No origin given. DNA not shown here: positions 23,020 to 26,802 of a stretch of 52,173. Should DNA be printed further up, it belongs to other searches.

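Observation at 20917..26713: Giant tail-fibre-like type-II membrane protein paired with a TM-less VirD4/TraG-like ATPase, 8.7 kb from the VirB4 operon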

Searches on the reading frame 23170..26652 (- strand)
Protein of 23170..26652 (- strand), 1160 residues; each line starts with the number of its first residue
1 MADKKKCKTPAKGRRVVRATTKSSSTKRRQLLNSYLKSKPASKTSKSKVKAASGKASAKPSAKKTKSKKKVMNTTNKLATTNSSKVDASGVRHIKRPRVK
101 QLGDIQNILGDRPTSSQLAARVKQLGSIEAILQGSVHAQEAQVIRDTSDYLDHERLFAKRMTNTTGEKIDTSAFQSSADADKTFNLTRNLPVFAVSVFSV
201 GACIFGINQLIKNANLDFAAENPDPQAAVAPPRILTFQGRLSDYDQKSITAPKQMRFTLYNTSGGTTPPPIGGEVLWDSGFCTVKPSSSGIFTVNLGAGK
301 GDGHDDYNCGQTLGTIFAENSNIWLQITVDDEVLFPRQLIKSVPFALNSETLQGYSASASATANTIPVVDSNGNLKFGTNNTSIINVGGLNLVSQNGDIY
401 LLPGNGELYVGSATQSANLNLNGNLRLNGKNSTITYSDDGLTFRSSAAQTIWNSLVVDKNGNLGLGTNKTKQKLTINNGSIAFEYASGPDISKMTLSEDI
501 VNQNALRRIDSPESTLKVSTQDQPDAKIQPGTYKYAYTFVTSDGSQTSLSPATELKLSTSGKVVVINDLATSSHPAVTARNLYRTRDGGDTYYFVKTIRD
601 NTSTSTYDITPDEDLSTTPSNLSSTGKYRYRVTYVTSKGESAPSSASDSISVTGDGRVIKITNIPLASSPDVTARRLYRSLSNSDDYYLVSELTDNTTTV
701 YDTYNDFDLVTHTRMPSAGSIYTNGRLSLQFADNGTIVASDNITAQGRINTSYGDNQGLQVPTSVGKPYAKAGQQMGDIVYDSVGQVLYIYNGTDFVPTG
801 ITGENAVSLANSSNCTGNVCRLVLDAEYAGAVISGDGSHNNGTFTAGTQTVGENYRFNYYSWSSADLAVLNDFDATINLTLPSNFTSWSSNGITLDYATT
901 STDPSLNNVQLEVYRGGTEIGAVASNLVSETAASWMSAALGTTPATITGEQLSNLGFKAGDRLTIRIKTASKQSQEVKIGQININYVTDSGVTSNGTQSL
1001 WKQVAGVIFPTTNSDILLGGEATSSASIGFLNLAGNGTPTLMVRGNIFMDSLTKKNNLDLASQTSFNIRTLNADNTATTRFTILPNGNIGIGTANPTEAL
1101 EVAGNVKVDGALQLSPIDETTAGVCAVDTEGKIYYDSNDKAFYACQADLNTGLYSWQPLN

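Call 4: search_protein_families(library=pfam, proteins=[window:23170-26652:-], max_evalue=0.1)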
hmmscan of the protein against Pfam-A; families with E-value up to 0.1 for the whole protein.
window:23170-26652:- (1160 aa): 0 families

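Call 9: find_homologous_proteins(query=window:23170-26652:-, max_evalue=0.001)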
Query window:23170-26652:- (1160 aa): 29 proteins with E <= 0.001 among 8000 candidates.
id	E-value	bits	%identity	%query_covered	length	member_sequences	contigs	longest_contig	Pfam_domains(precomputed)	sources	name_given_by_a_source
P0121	0.0e+0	2553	100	100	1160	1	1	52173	-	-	-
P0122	0.0e+0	1640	65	100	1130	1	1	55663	-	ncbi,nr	ncbi:hypothetical protein IJJ08_02825 [bacterium]|nr:hypothetical protein [bacterium]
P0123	0.0e+0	1627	67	92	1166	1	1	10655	-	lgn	-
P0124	0.0e+0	1615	63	100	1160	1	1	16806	-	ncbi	-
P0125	0.0e+0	1391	57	98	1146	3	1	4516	-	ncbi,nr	ncbi:hypothetical protein IJI99_00910 [bacterium]|nr:hypothetical protein [bacterium]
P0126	0.0e+0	1309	57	92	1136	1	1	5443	-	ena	-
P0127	0.0e+0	1213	51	98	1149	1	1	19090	-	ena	-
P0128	0.0e+0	1146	52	90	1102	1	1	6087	-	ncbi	-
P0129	0.0e+0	1140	50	98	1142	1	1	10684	-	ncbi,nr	ncbi:hypothetical protein IJJ12_03765 [bacterium]|nr:hypothetical protein [bacterium]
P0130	0.0e+0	1091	47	95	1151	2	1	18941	-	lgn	-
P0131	0.0e+0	1028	47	93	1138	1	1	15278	-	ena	-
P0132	7.5e-292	989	46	92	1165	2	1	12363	-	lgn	-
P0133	7.2e-290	983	47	89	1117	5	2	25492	-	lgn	-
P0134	2.9e-272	925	44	90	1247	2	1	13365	-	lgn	-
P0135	1.6e-271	922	43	95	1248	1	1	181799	-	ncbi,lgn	-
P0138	3.1e-260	885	51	46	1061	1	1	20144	-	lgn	-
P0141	5.8e-219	748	45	69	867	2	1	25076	-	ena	-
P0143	1.6e-21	94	36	20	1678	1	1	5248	PF26696.1,PF02899.24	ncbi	ncbi:hypothetical protein D4S03_07305, partial [bacterium]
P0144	1.4e-20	91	29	28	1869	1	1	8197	PF13495.13,PF13102.13,PF02899.24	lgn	-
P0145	9.6e-19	85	38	16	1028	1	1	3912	-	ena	-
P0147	2.0e-16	77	34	19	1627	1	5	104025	PF13884.12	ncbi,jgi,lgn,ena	-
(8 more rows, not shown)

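Call 17: search_protein_families(library=ncbifam, proteins=[window:23170-26652:-], max_evalue=0.01)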
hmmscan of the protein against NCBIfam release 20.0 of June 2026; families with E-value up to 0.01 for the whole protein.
window:23170-26652:- (1160 aa): 1 family
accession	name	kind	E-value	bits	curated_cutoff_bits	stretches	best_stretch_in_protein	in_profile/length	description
NF053851.1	Bdello_MAT_N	subfamily_domain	0.00038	20.3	60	0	332-359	126-156/162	mosaic adhesive trimer family chimeric fiber protein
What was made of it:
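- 25633..25959 (-): Cell-proximal beta-sandwich domain, aa 232-340. Together with the TM it forms the anchor module shared by a large family of giant proteins. There is a faint sub-threshold hit to NCBIfam Bdello_MAT_N at aa 332-359 (call 17).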

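Call 33: search_protein_families(library=phrogs, proteins=[window:23170-26652:-], max_evalue=0.01)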
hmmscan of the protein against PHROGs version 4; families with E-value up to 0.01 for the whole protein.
window:23170-26652:- (1160 aa): 0 families

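Call 36: find_encoding_contigs(protein=P0147, flank=10000, max_places=3)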
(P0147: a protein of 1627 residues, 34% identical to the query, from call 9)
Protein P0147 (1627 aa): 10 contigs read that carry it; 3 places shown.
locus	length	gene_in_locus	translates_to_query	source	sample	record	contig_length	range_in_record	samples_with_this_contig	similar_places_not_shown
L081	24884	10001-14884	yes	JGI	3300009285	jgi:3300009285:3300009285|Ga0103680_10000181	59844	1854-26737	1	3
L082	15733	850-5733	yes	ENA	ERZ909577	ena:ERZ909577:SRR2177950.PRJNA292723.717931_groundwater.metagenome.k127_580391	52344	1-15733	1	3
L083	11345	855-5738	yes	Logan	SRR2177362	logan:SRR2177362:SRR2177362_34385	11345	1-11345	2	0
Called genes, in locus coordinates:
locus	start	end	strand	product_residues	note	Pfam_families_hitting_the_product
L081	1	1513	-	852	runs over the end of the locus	PF00133:tRNA-synt_1, PF09334:tRNA-synt_1g, PF13603:tRNA-synt_1_2, PF00133:tRNA-synt_1, PF08264:Anticodon_1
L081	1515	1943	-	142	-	PF09391:DUF2000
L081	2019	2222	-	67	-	-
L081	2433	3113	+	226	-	-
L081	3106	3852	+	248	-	-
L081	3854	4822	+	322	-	-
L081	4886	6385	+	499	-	-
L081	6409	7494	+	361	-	-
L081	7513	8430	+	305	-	-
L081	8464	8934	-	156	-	PF02369:Big_1 (weak)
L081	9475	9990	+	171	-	PF13102:Phage_int_SAM_5 (faint), PF02899:Phage_int_SAM_1 (weak), PF13495:Phage_int_SAM_4 (faint)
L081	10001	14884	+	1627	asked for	PF13884:Peptidase_S74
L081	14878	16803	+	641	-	PF13431:TPR_17 (faint), PF00515:TPR_1 (faint), PF07719:TPR_2 (faint), PF04932:Wzy_C (weak), PF13414:TPR_11 (weak), PF14559:TPR_19 (weak), PF13414:TPR_11, PF14559:TPR_19 (weak), +6 more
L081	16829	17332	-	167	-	-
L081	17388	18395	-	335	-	PF02743:dCache_1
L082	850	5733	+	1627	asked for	PF13884:Peptidase_S74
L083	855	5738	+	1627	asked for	PF13884:Peptidase_S74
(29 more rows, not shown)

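Call 50: predict_structure(alignment_id=A2)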
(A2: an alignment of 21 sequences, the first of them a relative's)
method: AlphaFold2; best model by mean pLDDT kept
length: 1160 residues; sequences in the alignment: 21
mean_pLDDT: 56.1   pTM: 0.32
mean pLDDT of the five models: 56.1, 55.4, 54.9, 53.8, 52.9
residues with pLDDT >= 90: 97; 70-90: 346; 50-70: 144; < 50: 573
segments of 3 or more residues with pLDDT < 50: 1-231, 265-269, 337-486, 718-766, 770-779, 783-788, 799-813, 829-831, 991-1063, 1070-1073, 1098-1117
pLDDT, mean of each block of 10 residues (from residue 1): 27 27 27 29 28 27 26 26 26 30 34 34 34 34 29 29 32 32 34 45 40 32 35 69 77 85 52 73 82 81 78 69 75 56 27 26 31 35 28 26 33 35 28 32 31 27 30 27 44 81 70 88 75 93 85 89 86 86 91 88 85 82 77 78 78 73 82 87 87 89 87 66 32 34 33 32 44 45 48 51 31 56 62 58 76 67 86 82 80 92 92 80 90 86 89 83 87 91 80 34 31 42 40 43 40 40 54 52 62 56 27 42 72 64 73 71
secondary structure, 60 per line:
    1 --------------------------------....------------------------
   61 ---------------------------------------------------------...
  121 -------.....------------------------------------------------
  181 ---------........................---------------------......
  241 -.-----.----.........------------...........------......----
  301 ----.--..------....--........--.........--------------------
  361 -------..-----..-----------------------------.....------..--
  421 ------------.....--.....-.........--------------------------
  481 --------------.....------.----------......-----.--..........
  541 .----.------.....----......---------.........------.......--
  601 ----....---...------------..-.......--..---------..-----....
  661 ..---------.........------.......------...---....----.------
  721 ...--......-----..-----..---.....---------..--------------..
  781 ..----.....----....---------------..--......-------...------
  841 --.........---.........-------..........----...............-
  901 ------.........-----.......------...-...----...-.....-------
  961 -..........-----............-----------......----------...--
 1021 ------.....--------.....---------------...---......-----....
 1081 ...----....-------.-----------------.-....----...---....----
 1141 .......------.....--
elements in order (helices of 4 or more, strands of 3 or more residues): H33-36 H128-132 H190-213 E235-240 E253-261 E274-284 E291-296 H316-319 E322-329 E332-340 E406-410 E433-437 E440-444 H446-454 E495-499 E517-522 E531-541 E553-557 E562-567 E577-585 E592-598 E605-608 E630-636 E657-662 E672-680 E687-693 E700-702 H706-709 E721-723 E726-731 E749-753 E779-782 E787-791 E796-799 E819-824 E832-834 E843-851 E855-863 E871-880 E885-899 E907-915 E921-927 E934-936 E945-947 H949-953 E962-971 E977-988 H1000-1005 E1016-1018 E1027-1031 E1040-1044 E1066-1071 E1077-1083 E1088-1091 H1119-1122 E1133-1136 E1141-1147 E1154-1158
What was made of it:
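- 26020..26085 (-): Single TM helix, aa 190-211 (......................). Modelled as a helix, aa 190-213 (call 50).
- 25633..25959 (-): pLDDT about 70-85 (call 50).
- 23683..24135 (-): Jelly-roll domain resembling carbohydrate-binding modules, aa 840-990. The assignment of the Foldseek hits to this stretch is inferred. pLDDT 80-92 (call 50).
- On Trimeric tail-fibre-like adhesins (phage fibres / Bdellovibrio MAT): The shaft regions (aa 337-486, 718-830, 991-1117) have pLDDT below 50 (call 50).
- On ToxR-like transmembrane regulators: The window protein has a disordered tail with no domain hit (calls 4, 50).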

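Call 54: fold_search(model_id=the predicted structure, library=pdb)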
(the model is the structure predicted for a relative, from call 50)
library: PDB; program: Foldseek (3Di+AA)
matches with E <= 10: 680; with E <= 0.001: 21
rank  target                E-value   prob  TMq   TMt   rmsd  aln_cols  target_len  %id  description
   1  1w99                  6.8e-06  0.99  0.10  0.18  25.3       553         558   10  Mosquito-larvicidal toxin Cry4Ba from Bacillus thuringiensis ssp. Israelensis (released 2005-04-11)
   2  4moa                  1.4e-05  0.99  0.10  0.18  25.5       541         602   11  Crystal structure of CRY4BA-R203Q TOXIN (released 2014-12-10)
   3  7qx5                  2.5e-05  0.99  0.10  0.18  25.3       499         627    9  mosquitocidal Cry11Aa-Y449F determined at pH 7 from naturally-occurring nanocrystals by Serial femtosecond crystallograp (released 2022-07-27)
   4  7r1e_A                3.5e-05  1.00  0.10  0.18  22.1       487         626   10  Mosquitocidal Cry11Ba determined at pH 10.4 from naturally-occurring nanocrystals by Serial femtosecond crystallograph (released 2022-07-27)
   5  7r1e_B                3.9e-05  0.99  0.10  0.18  23.3       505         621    9  Mosquitocidal Cry11Ba determined at pH 10.4 from naturally-occurring nanocrystals by Serial femtosecond crystallograph (released 2022-07-27)
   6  4arx_B                4.1e-05  0.99  0.10  0.17  25.5       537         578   10  Lepidoptera-specific toxin Cry1Ac from Bacillus thuringiensis ssp. kurstaki HD-73 (released 2013-05-15)
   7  4arx_A                4.8e-05  0.98  0.09  0.17  25.7       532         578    9  Lepidoptera-specific toxin Cry1Ac from Bacillus thuringiensis ssp. kurstaki HD-73 (released 2013-05-15)
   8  7qx6                  5.0e-05  0.98  0.10  0.18  25.7       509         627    8  mosquitocidal Cry11Aa-E583Q determined at pH 7 from naturally-occurring nanocrystals by Serial femtosecond crystallograp (released 2022-07-27)
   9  7qyd_A                6.2e-05  0.99  0.10  0.18  24.5       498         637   11  mosquitocidal Cry11Ba determined at pH 6.5 from naturally-occurring nanocrystals by Serial femtosecond crystallography (released 2022-07-27)
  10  7qx7                  8.0e-05  0.98  0.10  0.18  23.5       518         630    9  mosquitocidal Cry11Aa-F17Y determined at pH 7 from naturally-occurring nanocrystals by Serial femtosecond crystallograph (released 2022-07-27)
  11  4arx_C                8.0e-05  0.97  0.09  0.17  25.7       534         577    9  Lepidoptera-specific toxin Cry1Ac from Bacillus thuringiensis ssp. kurstaki HD-73 (released 2013-05-15)
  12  4ary_B                1.7e-04  0.96  0.10  0.17  25.4       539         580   10  Lepidopteran-specific toxin Cry1Ac in complex with receptor specificity determinant GalNAc (released 2013-05-15)
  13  8hhe_B                2.7e-04  0.91  0.10  0.16  25.3       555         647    9  Crystal structure of Cry5B from Bacillus thuringiensis at 4.5 A resolution (released 2022-12-07)
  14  4arx_D                3.3e-04  0.92  0.09  0.17  25.8       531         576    9  Lepidoptera-specific toxin Cry1Ac from Bacillus thuringiensis ssp. kurstaki HD-73 (released 2013-05-15)
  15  2xom_A                3.9e-04  1.00  0.10  0.63   4.4       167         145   11  Atomic resolution structure of TmCBM61 in complex with beta-1,4- galactotriose (released 2010-09-08)
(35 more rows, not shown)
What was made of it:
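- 23683..24135 (-): Domain-sized Foldseek PDB matches to CBM61 (TM-score on target 0.63), CBM6, CBM30 and accessory domains of phage tailspikes (call 54).
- Closest known: Phage tail fibres and tailspikes with the Peptidase_S74 intramolecular chaperone. Same: CBM-like accessory domains as found in tailspikes (call 54).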

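Call 59: fold_search(model_id=the predicted structure, library=viral)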
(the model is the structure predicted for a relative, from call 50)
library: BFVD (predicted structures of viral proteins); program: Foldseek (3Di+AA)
matches with E <= 10: 705; with E <= 0.001: 97
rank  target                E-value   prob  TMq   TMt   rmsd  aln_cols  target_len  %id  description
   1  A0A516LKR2            2.2e-13  1.00  0.08  0.12  27.8       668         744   12  (no name in the UniProt tables at hand)
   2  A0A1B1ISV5            1.3e-12  1.00  0.10  0.16  29.7       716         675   11  (no name in the UniProt tables at hand)
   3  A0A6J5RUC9            2.4e-12  1.00  0.09  0.11  55.3       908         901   12  Uncharacterized protein [uncultured Caudovirales phage]
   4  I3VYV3                3.4e-12  1.00  0.11  0.24  26.5       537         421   16  (no name in the UniProt tables at hand)
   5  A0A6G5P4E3            1.8e-11  1.00  0.10  0.17  28.8       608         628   14  Uncharacterized protein [Edwardsiella phage ETP-1]
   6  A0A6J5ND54            1.1e-10  1.00  0.08  0.14  30.5       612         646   12  Uncharacterized protein [uncultured Caudovirales phage]
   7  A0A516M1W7            2.9e-10  1.00  0.08  0.14  29.2       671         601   13  (no name in the UniProt tables at hand)
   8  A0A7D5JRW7            4.2e-10  1.00  0.09  0.08  45.4      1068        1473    9  (no name in the UniProt tables at hand)
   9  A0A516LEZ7            4.6e-10  1.00  0.09  0.13  22.1       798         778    9  (no name in the UniProt tables at hand)
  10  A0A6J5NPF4            5.1e-10  1.00  0.10  0.19  21.4       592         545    9  Uncharacterized protein [uncultured Caudovirales phage]
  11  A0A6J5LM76            2.4e-09  1.00  0.09  0.17  22.6       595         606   10  Uncharacterized protein [uncultured Caudovirales phage]
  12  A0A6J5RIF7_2          1.0e-08  0.99  0.09  0.10  42.1      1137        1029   12  Tip attachment protein J central straight fiber domain-containing protein [uncultured Caudovirales phage]
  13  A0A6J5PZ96            2.3e-08  1.00  0.10  0.11  32.3       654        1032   14  Uncharacterized protein [uncultured Caudovirales phage]
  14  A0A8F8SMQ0            2.9e-08  1.00  0.10  0.43   6.9       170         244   24  (no name in the UniProt tables at hand)
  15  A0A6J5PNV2            6.0e-08  0.87  0.06  0.07  61.1      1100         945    9  Major tropism determinant N-terminal domain-containing protein [uncultured Caudovirales phage]
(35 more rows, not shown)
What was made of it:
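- Closest known: Phage tail fibres and tailspikes with the Peptidase_S74 intramolecular chaperone. Same: BFVD Foldseek matches to tail-fibre, collar/J-fibre, collagen-repeat and S74 proteins, with E down to 2e-13 (call 59).
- Foldseek matches phage tail-fibre proteins in BFVD with E down to 2e-13 (call 59) and CBM-like domains in the PDB (call 54). The fibre model has a mean pLDDT of 56, and the TM-scores of the fibre matches are low (calls 50, 54, 59).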
